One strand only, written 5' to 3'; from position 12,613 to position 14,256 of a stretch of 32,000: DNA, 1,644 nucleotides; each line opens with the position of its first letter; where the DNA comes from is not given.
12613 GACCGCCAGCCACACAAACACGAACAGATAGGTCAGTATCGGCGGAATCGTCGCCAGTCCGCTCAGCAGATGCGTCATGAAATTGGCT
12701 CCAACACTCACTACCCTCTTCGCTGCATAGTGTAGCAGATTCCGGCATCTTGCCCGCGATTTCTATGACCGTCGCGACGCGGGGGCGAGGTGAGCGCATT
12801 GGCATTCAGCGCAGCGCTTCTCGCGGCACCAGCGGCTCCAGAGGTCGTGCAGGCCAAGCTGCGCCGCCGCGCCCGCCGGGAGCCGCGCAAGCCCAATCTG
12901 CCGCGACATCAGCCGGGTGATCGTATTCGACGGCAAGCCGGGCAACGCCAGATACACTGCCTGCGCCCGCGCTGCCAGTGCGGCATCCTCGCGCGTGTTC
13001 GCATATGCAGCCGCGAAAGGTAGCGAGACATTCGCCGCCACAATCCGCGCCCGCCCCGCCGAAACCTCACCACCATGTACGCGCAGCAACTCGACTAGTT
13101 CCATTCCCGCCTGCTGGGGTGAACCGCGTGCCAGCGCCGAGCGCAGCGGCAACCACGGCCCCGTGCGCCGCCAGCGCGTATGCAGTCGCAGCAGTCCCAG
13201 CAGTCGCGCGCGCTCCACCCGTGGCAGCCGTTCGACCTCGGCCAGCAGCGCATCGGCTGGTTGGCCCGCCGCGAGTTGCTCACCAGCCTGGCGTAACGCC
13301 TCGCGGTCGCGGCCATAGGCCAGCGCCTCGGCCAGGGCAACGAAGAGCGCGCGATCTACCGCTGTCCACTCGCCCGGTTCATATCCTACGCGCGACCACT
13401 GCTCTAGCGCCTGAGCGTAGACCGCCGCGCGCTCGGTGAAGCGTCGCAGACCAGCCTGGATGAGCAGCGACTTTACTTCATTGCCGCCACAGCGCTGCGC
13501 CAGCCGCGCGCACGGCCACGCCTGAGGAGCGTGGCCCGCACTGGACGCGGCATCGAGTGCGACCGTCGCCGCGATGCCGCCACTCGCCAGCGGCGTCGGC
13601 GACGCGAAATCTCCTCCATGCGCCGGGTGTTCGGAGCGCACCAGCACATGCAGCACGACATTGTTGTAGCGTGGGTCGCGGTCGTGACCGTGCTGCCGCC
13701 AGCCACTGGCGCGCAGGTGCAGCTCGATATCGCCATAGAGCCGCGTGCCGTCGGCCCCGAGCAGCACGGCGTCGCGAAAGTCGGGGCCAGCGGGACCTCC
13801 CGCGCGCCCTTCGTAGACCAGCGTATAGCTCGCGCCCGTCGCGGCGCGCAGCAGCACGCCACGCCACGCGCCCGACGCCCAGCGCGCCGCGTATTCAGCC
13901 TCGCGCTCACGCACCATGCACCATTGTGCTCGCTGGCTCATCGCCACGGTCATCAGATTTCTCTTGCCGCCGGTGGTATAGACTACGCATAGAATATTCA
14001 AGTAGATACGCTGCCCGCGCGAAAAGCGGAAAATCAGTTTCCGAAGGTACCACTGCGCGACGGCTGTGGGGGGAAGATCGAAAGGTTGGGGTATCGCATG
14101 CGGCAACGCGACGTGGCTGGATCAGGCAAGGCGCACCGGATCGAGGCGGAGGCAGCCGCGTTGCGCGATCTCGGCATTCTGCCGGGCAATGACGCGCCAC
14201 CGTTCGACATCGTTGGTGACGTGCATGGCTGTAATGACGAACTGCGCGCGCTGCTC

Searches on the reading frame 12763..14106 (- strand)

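Call 48: search_protein_families(library=pfam, proteins=[window:12763-14106:-], max_evalue=0.001)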
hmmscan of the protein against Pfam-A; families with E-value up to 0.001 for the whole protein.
window:12763-14106:- (447 aa): 1 family
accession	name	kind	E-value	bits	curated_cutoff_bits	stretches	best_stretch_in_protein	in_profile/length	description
PF11013.13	DUF2851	-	7.4e-23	81.6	25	1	76-278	8-200/375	Protein of unknown function (DUF2851)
